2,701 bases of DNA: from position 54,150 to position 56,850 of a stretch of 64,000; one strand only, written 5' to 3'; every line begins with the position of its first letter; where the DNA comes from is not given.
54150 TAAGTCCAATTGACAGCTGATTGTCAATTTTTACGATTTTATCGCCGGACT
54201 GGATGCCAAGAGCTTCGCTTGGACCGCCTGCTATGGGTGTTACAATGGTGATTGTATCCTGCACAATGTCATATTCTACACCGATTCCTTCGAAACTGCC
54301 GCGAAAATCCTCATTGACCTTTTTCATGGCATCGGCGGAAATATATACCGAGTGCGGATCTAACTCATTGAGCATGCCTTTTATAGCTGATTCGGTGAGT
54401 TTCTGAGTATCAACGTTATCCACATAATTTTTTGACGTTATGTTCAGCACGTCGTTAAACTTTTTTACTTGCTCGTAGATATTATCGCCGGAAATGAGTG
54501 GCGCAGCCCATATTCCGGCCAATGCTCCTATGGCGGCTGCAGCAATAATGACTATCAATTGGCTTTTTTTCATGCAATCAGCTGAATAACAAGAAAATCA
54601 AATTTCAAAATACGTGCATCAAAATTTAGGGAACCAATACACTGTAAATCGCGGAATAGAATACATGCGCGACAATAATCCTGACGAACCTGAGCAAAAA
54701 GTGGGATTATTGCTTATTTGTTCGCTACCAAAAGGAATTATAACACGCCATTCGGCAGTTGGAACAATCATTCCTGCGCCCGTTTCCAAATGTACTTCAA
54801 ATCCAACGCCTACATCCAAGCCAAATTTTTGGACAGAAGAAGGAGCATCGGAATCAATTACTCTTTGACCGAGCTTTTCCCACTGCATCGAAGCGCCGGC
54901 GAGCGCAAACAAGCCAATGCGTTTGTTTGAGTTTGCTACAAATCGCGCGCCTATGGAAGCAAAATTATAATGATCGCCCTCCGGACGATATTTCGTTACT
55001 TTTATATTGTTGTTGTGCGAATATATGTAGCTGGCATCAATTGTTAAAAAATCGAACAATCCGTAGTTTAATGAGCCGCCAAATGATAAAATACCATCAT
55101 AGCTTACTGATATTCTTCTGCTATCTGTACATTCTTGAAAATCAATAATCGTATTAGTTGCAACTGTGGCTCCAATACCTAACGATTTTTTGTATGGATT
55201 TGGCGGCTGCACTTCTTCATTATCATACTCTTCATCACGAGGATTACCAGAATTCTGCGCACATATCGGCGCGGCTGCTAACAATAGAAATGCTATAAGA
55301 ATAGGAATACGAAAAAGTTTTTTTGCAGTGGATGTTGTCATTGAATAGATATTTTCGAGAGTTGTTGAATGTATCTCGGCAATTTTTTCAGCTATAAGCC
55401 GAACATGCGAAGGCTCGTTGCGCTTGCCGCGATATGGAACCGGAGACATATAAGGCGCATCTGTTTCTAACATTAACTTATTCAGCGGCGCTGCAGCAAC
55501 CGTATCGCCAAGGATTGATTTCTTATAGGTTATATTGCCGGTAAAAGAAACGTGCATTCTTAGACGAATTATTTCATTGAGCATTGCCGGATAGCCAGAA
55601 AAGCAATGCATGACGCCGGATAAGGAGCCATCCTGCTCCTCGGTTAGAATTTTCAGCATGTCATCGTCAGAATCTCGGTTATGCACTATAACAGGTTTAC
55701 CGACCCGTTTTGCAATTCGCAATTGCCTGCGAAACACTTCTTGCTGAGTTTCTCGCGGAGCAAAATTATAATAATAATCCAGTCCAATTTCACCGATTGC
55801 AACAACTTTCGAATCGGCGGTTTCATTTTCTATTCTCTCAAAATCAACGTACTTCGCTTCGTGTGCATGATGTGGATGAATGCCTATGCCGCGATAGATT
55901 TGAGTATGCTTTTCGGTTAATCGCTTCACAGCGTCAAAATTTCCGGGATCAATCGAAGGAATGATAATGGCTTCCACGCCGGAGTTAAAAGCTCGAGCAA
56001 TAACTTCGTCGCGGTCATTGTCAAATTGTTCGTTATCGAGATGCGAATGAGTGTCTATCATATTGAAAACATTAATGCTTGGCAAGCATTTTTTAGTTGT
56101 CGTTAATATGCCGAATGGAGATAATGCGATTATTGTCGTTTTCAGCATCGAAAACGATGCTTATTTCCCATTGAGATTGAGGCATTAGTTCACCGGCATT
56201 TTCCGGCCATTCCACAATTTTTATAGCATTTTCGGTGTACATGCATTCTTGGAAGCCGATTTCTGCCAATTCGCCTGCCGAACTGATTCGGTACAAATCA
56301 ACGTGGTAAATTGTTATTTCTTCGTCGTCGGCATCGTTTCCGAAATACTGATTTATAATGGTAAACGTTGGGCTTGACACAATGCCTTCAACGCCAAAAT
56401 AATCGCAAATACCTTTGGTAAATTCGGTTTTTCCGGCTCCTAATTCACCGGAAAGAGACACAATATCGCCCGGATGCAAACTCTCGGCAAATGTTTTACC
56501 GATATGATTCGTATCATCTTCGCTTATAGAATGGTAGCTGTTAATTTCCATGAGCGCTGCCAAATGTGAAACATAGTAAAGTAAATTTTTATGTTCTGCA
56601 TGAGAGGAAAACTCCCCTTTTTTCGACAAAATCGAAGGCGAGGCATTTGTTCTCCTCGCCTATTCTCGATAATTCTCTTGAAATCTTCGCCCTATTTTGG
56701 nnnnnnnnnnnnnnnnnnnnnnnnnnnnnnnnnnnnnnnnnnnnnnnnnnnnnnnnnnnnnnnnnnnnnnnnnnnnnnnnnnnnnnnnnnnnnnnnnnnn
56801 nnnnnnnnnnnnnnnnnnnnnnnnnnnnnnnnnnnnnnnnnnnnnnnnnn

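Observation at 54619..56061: TatD hydrolase ORF reads through into a signal-peptide-bearing outer-membrane beta-barrel gene at an A7T5 homopolymer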

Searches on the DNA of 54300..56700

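Call 64: search_rna_families(source=window, start=54300, end=56700, threshold=evalue, max_evalue=1)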
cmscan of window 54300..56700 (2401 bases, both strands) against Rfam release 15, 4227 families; matches with E-value up to 1: 0.
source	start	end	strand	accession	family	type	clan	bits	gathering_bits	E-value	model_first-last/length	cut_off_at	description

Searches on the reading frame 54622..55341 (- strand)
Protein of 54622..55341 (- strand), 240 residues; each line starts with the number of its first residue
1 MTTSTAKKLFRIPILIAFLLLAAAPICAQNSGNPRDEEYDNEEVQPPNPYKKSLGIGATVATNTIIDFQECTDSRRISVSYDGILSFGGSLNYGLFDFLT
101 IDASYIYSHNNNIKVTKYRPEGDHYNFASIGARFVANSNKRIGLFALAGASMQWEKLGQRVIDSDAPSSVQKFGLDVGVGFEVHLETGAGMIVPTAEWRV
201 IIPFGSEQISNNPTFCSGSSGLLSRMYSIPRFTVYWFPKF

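Call 4: search_protein_families(library=pfam, proteins=[window:54622-55341:-], max_evalue=1)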
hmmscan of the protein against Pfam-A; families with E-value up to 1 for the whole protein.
window:54622-55341:- (240 aa): 2 families
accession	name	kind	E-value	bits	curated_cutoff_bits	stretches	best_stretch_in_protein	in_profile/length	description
PF13505.12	OMP_b-brl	-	0.00093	19.8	28.7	1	55-188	23-143/175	Outer membrane protein beta-barrel domain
PF21012.3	DUF6850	-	0.043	13.4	27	1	69-140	202-266/464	Family of unknown function (DUF6850)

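Call 5: search_protein_families(library=ncbifam, proteins=[window:54622-55341:-], max_evalue=1)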
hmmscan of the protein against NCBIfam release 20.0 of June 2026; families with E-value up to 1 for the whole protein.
window:54622-55341:- (240 aa): 2 families
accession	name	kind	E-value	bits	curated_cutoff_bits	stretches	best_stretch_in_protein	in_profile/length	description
TIGR04565.1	OMP_myx_plus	subfamily_domain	0.012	15.6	60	1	86-189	14-126/161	outer membrane beta-barrel domain-containing protein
NF049866.1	outer_TDE1717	subfamily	0.17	11.8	135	1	54-110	24-76/210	TDE1717 family outer membrane beta-barrel protein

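Call 6: find_homologous_proteins(query=window:54622-55341:-, max_evalue=0.001)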
Query window:54622-55341:-: 1289 candidates shared short words with the query, none scored E <= 0.001.

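Call 7: find_related_loci(query=window:54622-55341:-, collection=genome_contigs, flank=6000)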
Query window:54622-55341:- (240 aa) in genome_contigs; peptide patterns used: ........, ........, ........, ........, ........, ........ (x = any residue, [..] = any of these).
35 stretches matched a pattern, but none encodes a relative of the query by tblastn (E <= 1e-3).

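Call 31: search_protein_representatives(protein=window:54622-55341:-)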
Query: 240 residues. Proteins with E-value up to 0.001 (for the whole library): 54; up to 1e-10: 38; up to 1e-30: 1. The best 54 are listed.
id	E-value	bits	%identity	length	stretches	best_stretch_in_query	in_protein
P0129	5.8e-65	235.2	54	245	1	1-240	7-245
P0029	3.0e-30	121.6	37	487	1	1-240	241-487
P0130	4.9e-30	120.9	39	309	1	1-240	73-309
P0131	2.3e-27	112.1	32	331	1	1-240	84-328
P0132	1.1e-24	103.4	33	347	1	1-203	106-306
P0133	6.1e-24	100.9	32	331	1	1-240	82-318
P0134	3.2e-23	98.6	33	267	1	1-238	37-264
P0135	3.9e-23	98.3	35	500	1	1-239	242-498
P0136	4.4e-23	98.1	33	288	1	1-240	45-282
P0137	5.5e-22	94.5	31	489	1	1-238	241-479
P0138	1.3e-21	93.3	32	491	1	1-237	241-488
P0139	4.8e-21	91.5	34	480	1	1-238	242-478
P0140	6.2e-21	91.1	36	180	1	61-240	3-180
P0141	4.6e-20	88.2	32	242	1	1-240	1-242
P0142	6.1e-19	84.6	36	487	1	1-239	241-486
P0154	6.5e-15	71.4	28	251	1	15-239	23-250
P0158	2.0e-13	66.5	29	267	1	1-237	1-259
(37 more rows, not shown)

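Call 38: find_encoding_contigs(protein=P0154, flank=3000, max_places=3)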
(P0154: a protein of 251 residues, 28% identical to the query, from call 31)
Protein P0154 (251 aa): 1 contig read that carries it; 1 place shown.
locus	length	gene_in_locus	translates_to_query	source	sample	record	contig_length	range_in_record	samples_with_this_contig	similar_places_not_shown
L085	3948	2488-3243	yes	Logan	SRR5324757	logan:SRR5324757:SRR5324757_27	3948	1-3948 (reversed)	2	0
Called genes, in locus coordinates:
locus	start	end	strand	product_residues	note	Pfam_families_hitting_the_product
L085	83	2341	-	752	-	PF00535:Glycos_transf_2, PF13641:Glyco_tranf_2_3, PF13632:Glyco_trans_2_3 (weak), PF02709:Glyco_transf_7C (faint), PF02397:Bac_transf (weak)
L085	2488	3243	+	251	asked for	PF13505:OMP_b-brl (faint)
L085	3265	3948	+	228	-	?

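Call 39: find_encoding_contigs(protein=P0141, flank=3000, max_places=3)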
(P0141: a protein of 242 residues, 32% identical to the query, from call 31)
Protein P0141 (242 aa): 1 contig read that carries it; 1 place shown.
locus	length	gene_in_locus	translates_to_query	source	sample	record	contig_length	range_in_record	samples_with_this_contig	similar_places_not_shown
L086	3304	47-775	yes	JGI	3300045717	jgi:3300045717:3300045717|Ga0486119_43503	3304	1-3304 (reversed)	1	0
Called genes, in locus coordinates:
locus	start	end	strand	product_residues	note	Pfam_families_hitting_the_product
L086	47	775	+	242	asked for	-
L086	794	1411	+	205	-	PF14681:UPRTase, PF00156:Pribosyltran (weak)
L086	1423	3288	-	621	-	PF17517:IgGFc_binding, PF22544:HYDIN_VesB_CFA65-like_Ig (faint), PF18962:Por_Secre_tail (weak)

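Call 40: find_encoding_contigs(protein=P0158, flank=3000, max_places=3)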
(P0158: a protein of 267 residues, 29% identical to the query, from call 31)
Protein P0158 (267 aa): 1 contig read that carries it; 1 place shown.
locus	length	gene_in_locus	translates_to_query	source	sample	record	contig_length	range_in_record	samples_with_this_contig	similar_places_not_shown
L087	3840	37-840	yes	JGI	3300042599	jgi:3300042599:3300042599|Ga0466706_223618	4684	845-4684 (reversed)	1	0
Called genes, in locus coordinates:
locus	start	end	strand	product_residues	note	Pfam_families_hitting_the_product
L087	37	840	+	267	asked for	-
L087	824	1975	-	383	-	PF02463:SMC_N, PF13175:AAA_15, PF13476:AAA_23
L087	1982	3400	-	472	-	PF13727:CoA_binding_3, PF02397:Bac_transf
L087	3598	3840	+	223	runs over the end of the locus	PF00881:Nitroreductase, PF14512:TM1586_NiRdase (faint), PF00881:Nitroreductase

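Call 52: predict_structure(alignment_id=A2)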
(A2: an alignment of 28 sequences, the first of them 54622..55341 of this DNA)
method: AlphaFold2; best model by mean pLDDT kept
length: 240 residues; sequences in the alignment: 28
mean_pLDDT: 87.6   pTM: 0.74
mean pLDDT of the five models: 87.6, 87.5, 86.9, 86.6, 83.5
residues with pLDDT >= 90: 151; 70-90: 58; 50-70: 26; < 50: 5
segments of 3 or more residues with pLDDT < 50: 28-30
pLDDT, mean of each block of 10 residues (from residue 1): 69 87 60 54 75 96 96 93 95 96 96 79 94 95 97 86 71 98 96 98 93 85 96 96
secondary structure, 60 per line:
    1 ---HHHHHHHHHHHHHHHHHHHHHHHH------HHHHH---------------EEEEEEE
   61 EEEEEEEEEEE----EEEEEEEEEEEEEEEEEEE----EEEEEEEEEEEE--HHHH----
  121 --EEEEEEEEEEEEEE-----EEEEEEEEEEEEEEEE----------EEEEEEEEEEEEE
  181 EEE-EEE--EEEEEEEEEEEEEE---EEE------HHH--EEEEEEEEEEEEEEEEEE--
elements in order: H4-27 H34-38 E54-71 E76-94 E99-110 H113-116 E123-136 E142-157 E168-183 E185-187 E190-203 E207-209 E221-238

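Call 73: search_protein_families(library=pfam, alignment_id=A2, max_evalue=0.01)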
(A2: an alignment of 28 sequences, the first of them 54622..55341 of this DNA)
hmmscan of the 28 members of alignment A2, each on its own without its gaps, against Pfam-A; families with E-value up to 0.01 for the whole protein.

A. member 1, window:54622-55341:- (240 aa): 1 family
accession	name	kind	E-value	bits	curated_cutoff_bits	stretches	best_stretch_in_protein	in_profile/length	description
PF13505.12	OMP_b-brl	-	0.00093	19.8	28.7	1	55-188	23-143/175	Outer membrane protein beta-barrel domain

B. families by the number of members that match (of 28 scanned): 3 families
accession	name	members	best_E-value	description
PF13505.12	OMP_b-brl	13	1.1e-09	Outer membrane protein beta-barrel domain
PF13568.12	OMP_b-brl_2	1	0.00056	Outer membrane protein beta-barrel domain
PF09773.14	Meckelin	1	0.0018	Meckelin (Transmembrane protein 67)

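Call 74: search_protein_families(library=ncbifam, proteins=[L085:2488-3240:+], max_evalue=0.01)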
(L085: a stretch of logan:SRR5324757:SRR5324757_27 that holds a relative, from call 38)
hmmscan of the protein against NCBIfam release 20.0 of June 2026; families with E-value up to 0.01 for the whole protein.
L085:2488-3240:+ (251 aa): 0 families
